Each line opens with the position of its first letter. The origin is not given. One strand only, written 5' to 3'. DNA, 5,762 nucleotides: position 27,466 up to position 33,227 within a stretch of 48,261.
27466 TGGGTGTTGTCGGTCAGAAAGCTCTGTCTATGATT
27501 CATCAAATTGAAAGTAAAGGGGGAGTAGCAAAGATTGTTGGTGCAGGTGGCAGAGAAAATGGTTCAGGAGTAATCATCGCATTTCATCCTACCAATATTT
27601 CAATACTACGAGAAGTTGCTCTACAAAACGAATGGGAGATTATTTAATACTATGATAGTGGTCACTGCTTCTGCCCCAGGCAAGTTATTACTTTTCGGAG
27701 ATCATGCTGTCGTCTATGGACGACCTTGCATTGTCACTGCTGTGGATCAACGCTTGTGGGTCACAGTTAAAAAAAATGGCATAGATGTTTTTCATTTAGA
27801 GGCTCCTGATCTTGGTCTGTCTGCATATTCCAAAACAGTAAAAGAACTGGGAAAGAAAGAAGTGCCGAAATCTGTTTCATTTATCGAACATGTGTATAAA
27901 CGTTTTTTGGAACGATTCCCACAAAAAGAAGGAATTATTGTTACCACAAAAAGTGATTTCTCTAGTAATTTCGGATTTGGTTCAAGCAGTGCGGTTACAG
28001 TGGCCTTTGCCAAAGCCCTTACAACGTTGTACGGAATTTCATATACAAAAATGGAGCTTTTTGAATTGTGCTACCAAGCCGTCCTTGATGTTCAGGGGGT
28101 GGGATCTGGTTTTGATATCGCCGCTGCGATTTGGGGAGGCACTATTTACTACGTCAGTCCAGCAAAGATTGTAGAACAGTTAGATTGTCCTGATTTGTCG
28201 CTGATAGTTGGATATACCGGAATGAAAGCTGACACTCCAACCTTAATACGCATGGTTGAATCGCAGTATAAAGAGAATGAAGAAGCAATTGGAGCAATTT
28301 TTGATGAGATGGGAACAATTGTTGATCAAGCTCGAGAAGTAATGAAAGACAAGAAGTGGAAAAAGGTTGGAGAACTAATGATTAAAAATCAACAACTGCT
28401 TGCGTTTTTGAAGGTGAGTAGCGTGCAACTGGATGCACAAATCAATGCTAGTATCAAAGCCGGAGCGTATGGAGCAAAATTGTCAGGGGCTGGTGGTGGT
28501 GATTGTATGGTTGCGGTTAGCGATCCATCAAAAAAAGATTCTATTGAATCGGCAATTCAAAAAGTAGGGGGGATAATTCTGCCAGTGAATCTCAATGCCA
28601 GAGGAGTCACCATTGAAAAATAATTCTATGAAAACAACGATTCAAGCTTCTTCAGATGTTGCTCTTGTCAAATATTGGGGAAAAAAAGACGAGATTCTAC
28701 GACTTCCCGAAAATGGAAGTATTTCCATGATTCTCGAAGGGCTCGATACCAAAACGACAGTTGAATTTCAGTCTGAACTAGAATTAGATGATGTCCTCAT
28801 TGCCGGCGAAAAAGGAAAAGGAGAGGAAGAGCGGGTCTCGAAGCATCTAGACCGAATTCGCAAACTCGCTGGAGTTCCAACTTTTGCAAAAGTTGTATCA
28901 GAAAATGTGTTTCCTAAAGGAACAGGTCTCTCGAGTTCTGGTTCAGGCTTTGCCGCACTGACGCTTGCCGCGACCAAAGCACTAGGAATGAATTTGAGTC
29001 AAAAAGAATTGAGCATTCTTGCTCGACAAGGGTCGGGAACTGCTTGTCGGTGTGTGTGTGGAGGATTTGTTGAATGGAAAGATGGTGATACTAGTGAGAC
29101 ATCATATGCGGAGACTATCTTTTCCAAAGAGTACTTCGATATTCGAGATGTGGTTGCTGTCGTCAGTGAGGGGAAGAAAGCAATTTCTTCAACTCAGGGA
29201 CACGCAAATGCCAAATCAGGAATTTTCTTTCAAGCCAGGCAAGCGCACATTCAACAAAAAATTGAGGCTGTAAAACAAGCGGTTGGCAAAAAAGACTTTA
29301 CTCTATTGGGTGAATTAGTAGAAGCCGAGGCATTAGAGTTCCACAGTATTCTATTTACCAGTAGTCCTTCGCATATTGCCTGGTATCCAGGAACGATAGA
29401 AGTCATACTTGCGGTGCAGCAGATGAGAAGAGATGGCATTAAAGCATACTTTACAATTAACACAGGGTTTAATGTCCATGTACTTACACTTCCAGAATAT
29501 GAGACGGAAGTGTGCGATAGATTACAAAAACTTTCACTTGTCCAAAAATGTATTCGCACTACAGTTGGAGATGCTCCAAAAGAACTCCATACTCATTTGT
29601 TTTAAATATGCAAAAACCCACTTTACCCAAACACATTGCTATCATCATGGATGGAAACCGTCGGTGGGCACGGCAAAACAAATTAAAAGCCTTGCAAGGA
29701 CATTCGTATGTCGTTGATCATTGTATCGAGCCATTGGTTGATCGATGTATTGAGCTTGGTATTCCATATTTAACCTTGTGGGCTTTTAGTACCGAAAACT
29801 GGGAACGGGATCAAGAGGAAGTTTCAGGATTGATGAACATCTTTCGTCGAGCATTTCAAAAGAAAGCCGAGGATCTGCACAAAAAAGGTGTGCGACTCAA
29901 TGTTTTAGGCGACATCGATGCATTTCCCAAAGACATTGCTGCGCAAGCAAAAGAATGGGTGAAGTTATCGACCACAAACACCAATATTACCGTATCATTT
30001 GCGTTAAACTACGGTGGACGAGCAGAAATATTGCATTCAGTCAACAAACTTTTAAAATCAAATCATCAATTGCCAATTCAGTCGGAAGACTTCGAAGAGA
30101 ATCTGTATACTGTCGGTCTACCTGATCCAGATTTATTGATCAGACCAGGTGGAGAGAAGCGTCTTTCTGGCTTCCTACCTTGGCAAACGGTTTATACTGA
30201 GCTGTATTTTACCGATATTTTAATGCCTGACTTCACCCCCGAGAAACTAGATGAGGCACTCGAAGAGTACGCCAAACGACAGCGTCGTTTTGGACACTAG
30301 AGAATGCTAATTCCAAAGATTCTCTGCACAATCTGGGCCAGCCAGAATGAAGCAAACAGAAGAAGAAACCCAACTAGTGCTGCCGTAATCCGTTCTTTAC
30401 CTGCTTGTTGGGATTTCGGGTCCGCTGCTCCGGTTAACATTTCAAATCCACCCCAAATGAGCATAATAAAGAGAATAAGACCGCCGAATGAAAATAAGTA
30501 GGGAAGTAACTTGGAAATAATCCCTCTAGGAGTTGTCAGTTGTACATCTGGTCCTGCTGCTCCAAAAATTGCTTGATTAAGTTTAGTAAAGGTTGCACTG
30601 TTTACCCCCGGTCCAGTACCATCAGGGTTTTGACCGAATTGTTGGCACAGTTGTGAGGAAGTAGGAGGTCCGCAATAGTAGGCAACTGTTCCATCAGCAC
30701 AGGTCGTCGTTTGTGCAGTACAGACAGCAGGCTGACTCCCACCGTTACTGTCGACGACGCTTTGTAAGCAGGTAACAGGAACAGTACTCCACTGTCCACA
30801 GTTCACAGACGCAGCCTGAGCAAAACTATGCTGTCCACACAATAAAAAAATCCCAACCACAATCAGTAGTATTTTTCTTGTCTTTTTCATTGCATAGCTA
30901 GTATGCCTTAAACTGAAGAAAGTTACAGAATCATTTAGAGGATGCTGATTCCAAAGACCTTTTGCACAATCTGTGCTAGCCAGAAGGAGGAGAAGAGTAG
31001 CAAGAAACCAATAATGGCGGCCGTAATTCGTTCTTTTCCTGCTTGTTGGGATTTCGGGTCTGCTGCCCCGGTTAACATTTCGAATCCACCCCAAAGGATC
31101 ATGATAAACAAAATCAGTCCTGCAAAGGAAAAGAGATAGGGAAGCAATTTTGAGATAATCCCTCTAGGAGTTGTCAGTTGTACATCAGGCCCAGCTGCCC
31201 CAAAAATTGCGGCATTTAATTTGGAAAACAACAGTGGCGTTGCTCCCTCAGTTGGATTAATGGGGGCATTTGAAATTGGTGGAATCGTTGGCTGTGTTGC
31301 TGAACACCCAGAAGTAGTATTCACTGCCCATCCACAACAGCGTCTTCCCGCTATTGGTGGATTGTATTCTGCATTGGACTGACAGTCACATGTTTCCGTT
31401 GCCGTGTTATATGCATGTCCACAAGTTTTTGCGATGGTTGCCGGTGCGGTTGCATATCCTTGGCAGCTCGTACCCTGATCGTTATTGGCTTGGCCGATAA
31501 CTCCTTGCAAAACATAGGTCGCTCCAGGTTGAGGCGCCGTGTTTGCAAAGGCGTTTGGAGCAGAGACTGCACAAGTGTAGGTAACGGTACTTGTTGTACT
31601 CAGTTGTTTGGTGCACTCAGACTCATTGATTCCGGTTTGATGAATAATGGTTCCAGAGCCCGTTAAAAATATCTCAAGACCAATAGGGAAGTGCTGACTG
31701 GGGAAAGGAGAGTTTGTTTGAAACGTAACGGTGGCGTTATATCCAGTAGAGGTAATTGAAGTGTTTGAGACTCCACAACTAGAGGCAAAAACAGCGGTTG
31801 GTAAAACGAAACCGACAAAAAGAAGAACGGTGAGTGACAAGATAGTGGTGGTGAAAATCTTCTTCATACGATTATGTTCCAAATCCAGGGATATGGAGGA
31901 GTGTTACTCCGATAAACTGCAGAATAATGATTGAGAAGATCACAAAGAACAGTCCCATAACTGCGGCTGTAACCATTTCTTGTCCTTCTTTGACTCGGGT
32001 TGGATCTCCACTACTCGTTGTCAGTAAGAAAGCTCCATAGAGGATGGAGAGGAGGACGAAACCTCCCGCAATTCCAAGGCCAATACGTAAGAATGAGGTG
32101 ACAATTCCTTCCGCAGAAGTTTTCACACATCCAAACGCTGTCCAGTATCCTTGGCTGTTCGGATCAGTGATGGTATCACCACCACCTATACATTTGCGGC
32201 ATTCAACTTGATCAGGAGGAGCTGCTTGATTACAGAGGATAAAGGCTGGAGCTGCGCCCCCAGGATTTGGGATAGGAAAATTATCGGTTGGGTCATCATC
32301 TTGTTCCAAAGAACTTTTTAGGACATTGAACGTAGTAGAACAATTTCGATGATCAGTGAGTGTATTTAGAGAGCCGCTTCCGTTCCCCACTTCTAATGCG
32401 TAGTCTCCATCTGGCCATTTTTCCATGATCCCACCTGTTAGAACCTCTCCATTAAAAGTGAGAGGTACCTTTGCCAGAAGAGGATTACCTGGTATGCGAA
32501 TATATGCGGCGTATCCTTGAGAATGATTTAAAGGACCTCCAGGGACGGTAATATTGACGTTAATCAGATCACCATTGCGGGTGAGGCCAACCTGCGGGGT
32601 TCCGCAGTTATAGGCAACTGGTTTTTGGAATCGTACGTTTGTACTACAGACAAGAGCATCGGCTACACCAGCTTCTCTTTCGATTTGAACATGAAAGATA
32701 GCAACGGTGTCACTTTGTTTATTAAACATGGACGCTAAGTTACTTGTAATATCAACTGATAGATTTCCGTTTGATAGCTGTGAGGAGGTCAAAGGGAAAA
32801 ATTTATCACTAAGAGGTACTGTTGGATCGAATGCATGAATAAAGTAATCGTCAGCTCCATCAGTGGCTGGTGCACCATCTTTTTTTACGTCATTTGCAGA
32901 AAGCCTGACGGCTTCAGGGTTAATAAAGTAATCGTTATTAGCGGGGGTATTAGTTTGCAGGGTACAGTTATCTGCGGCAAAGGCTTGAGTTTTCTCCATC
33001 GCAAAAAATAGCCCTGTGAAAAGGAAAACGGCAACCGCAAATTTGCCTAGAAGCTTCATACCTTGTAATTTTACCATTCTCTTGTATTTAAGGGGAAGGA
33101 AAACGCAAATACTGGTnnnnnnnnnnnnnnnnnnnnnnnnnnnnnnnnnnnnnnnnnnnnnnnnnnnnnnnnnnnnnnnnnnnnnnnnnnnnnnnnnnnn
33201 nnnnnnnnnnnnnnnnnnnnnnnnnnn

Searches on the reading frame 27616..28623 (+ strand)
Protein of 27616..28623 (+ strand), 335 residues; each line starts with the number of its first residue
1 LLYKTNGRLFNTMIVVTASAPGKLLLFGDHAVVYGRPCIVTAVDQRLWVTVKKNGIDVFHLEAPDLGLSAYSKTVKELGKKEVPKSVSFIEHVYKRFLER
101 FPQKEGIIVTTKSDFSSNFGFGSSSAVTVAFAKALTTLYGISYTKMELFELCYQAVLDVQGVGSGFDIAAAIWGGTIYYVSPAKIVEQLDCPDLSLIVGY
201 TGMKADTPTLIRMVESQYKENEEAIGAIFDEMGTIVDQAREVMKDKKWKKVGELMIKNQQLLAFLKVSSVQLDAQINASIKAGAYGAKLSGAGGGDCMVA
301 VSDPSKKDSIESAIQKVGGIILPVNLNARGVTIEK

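Call 6: search_protein_families(library=pfam, proteins=[window:27616-28623:+], max_evalue=0.001)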
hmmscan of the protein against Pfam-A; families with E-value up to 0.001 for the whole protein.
window:27616-28623:+ (335 aa): 2 families
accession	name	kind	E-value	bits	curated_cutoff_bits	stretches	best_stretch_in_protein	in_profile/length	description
PF00288.32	GHMP_kinases_N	-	4.5e-16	59.3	22.3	1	89-175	2-87/87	GHMP kinases N terminal domain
PF08544.19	GHMP_kinases_C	-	1.3e-10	42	21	1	243-318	5-83/85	GHMP kinases C terminal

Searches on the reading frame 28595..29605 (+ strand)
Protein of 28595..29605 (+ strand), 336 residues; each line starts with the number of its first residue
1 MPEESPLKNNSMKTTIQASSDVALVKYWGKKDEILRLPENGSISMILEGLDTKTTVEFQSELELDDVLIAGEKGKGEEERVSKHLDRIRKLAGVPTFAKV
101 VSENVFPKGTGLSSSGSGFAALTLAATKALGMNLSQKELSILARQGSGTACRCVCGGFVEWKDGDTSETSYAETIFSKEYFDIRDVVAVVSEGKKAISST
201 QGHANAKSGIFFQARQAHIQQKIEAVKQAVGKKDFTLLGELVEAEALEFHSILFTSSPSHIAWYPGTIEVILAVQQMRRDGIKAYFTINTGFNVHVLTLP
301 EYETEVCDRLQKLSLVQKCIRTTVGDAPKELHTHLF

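Call 6: search_protein_families(library=pfam, proteins=[window:28595-29605:+], max_evalue=0.001)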
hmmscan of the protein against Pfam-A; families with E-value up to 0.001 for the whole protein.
window:28595-29605:+ (336 aa): 3 families
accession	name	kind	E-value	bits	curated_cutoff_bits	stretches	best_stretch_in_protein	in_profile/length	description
PF22700.2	MVD-like_N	-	6.8e-53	179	27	1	19-172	2-157/157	Diphosphomevalonate decarboxylase-like N-terminal domain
PF18376.6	MDD_C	-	2.9e-12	47.2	23.2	1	186-323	2-143/186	Mevalonate 5-diphosphate decarboxylase C-terminal domain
PF00288.32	GHMP_kinases_N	-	2.3e-08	34.6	22.3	1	85-156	7-76/87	GHMP kinases N terminal domain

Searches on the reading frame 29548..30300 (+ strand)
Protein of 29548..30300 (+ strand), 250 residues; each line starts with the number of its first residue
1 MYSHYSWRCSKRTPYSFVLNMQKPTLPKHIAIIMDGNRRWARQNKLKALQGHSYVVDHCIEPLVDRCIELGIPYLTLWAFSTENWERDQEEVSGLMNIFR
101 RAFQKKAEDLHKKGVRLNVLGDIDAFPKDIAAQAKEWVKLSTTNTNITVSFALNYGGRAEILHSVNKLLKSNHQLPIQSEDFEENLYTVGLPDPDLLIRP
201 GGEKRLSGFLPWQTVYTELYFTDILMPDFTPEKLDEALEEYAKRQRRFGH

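Call 6: search_protein_families(library=pfam, proteins=[window:29548-30300:+], max_evalue=0.001)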
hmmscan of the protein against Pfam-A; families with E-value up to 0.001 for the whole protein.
window:29548-30300:+ (250 aa): 1 family
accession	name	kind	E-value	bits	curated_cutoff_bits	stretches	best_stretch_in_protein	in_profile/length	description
PF01255.24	Prenyltransf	-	1.6e-75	253.9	27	1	33-249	1-219/219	Putative undecaprenyl diphosphate synthase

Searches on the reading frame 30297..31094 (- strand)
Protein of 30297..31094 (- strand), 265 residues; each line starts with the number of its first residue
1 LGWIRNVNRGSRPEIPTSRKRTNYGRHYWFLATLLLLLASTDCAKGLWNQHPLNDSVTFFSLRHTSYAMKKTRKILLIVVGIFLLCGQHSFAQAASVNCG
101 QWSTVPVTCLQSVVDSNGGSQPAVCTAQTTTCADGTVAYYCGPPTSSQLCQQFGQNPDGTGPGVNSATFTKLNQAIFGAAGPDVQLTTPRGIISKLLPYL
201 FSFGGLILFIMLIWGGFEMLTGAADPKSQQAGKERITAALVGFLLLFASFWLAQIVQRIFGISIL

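Call 6: search_protein_families(library=pfam, proteins=[window:30297-31094:-], max_evalue=0.001)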
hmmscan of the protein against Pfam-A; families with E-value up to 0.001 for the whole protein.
window:30297-31094:- (265 aa): 1 family
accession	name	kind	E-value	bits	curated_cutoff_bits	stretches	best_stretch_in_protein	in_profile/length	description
PF18895.5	T4SS_pilin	-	1e-08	35.5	26.6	1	190-251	6-66/71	Type IV secretion system pilin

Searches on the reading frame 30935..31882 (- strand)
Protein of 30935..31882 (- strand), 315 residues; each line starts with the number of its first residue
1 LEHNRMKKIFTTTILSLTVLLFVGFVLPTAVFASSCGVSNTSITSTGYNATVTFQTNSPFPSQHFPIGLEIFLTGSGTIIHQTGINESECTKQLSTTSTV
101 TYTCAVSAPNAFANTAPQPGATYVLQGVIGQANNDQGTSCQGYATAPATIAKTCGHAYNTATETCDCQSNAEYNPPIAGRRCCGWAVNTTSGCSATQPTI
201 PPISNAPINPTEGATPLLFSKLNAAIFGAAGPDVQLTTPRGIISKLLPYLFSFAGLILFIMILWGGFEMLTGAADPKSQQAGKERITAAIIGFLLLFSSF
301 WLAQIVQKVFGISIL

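Call 6: search_protein_families(library=pfam, proteins=[window:30935-31882:-], max_evalue=0.001)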
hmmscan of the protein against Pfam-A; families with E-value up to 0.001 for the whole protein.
window:30935-31882:- (315 aa): 1 family
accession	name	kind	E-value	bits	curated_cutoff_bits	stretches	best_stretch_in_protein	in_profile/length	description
PF18895.5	T4SS_pilin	-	2.5e-09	37.5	26.6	1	240-300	6-65/71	Type IV secretion system pilin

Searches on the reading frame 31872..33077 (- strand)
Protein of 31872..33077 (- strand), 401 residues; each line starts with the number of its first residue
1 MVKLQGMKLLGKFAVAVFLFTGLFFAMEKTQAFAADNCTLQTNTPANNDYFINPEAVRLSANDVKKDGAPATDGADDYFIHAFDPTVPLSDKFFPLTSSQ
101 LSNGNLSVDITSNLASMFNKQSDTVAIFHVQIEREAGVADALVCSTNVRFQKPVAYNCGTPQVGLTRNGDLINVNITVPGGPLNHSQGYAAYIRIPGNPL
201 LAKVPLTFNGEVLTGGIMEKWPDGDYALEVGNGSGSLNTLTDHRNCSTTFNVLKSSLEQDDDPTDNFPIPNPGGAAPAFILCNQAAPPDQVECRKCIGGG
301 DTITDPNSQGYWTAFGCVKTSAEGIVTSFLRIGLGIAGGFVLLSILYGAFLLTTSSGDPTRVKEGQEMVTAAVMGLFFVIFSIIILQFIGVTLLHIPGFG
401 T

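Call 7: search_protein_families(library=pfam, proteins=[window:31872-33077:-], max_evalue=0.001)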
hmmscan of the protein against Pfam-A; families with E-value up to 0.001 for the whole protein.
window:31872-33077:- (401 aa): 0 families

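Call 47: search_protein_families(library=pfam, proteins=[window:31872-33077:-], max_evalue=1)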
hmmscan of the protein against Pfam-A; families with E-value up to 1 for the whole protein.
window:31872-33077:- (401 aa): 1 family
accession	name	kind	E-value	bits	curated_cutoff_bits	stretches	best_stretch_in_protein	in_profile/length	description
PF18895.5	T4SS_pilin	-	0.0024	18.4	26.6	1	335-389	18-71/71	Type IV secretion system pilin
